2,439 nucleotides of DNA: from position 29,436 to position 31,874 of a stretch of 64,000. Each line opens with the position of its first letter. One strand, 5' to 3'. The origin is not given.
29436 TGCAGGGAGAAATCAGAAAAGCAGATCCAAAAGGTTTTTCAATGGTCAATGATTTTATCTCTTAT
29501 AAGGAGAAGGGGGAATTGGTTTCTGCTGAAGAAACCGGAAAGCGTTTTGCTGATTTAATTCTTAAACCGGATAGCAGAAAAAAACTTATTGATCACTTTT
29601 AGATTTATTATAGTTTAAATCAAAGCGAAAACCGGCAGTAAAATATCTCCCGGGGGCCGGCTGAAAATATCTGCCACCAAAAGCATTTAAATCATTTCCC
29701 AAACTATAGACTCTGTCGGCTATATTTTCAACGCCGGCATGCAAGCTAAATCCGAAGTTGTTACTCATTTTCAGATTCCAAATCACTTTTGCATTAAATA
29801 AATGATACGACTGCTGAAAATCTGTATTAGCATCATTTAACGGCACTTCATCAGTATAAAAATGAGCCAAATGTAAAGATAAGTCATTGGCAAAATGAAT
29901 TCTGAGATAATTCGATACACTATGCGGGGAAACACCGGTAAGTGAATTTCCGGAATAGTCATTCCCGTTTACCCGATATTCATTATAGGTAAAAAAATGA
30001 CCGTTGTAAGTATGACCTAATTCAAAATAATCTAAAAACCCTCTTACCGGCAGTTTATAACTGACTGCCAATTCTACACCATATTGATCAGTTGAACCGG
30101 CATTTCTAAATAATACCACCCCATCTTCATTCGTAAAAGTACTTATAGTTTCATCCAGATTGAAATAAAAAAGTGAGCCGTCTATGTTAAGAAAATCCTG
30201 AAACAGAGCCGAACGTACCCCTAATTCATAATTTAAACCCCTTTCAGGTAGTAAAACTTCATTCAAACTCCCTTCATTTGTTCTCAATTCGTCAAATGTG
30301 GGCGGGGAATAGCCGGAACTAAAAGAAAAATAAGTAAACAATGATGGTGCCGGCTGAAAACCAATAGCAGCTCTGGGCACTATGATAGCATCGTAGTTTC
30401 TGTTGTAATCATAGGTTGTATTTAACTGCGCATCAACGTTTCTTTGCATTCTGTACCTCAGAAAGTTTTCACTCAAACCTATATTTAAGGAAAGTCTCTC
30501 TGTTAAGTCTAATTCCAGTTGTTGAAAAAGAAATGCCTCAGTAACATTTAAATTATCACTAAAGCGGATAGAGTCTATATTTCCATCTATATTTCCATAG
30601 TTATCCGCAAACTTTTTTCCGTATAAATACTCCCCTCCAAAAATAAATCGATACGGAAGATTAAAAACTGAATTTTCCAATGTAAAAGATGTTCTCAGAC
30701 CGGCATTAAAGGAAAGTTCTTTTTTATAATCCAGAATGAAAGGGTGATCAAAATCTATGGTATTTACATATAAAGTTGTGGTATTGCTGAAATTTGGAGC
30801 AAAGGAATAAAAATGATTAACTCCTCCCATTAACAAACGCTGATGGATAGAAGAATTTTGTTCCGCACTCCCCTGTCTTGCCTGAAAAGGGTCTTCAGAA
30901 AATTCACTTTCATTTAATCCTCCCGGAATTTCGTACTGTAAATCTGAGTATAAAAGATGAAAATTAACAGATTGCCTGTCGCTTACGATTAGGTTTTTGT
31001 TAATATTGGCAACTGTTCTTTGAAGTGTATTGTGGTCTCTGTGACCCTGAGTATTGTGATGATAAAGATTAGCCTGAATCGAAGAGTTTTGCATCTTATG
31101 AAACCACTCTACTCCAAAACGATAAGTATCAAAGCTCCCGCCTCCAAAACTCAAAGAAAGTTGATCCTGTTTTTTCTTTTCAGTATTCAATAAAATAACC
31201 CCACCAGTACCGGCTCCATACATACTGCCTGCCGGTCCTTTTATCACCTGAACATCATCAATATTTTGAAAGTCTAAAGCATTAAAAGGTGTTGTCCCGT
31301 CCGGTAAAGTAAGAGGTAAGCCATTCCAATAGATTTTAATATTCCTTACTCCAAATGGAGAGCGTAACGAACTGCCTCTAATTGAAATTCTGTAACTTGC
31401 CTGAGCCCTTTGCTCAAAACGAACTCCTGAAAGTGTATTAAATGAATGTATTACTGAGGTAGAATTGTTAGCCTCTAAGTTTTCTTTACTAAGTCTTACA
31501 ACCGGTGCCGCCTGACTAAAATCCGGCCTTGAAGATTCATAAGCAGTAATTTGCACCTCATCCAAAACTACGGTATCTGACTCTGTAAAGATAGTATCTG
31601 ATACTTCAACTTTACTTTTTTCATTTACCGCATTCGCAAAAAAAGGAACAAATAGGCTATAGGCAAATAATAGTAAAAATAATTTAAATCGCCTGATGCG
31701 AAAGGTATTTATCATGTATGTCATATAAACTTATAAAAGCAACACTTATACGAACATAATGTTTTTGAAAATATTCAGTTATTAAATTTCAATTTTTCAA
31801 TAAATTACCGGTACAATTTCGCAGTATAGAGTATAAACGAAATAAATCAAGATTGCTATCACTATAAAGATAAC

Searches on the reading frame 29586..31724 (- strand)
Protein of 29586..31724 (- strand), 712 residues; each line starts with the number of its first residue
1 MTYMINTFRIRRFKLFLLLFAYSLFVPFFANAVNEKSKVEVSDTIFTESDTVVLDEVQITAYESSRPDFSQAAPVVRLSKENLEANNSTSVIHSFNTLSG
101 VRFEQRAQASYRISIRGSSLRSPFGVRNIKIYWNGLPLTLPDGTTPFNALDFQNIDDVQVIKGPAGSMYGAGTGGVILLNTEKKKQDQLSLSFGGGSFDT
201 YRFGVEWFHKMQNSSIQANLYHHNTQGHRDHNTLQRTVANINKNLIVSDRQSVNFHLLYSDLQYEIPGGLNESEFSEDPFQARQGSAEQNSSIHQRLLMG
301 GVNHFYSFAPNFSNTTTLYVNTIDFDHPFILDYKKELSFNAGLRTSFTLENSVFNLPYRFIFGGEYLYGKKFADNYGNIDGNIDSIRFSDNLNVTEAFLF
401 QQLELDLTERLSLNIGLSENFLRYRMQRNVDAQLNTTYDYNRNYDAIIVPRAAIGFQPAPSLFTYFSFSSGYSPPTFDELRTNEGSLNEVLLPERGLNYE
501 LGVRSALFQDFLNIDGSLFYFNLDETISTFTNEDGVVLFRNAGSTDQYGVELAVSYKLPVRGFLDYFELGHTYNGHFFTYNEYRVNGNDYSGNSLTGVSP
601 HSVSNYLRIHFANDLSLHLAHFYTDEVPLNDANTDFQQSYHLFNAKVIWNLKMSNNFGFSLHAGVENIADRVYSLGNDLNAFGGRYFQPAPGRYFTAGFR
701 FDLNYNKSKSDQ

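Call 34: search_protein_families(library=pfam, proteins=[window:29586-31724:-], max_evalue=0.001)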
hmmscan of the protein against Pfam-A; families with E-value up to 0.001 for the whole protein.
window:29586-31724:- (712 aa): 2 families
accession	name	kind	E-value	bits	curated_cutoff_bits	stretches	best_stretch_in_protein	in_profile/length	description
PF00593.30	TonB_dep_Rec_b-barrel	-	1.3e-30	108.1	27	1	271-668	102-436/436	TonB dependent receptor-like, beta-barrel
PF07715.20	Plug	-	2.3e-15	57.5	23.9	1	71-175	5-105/107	TonB-dependent Receptor Plug Domain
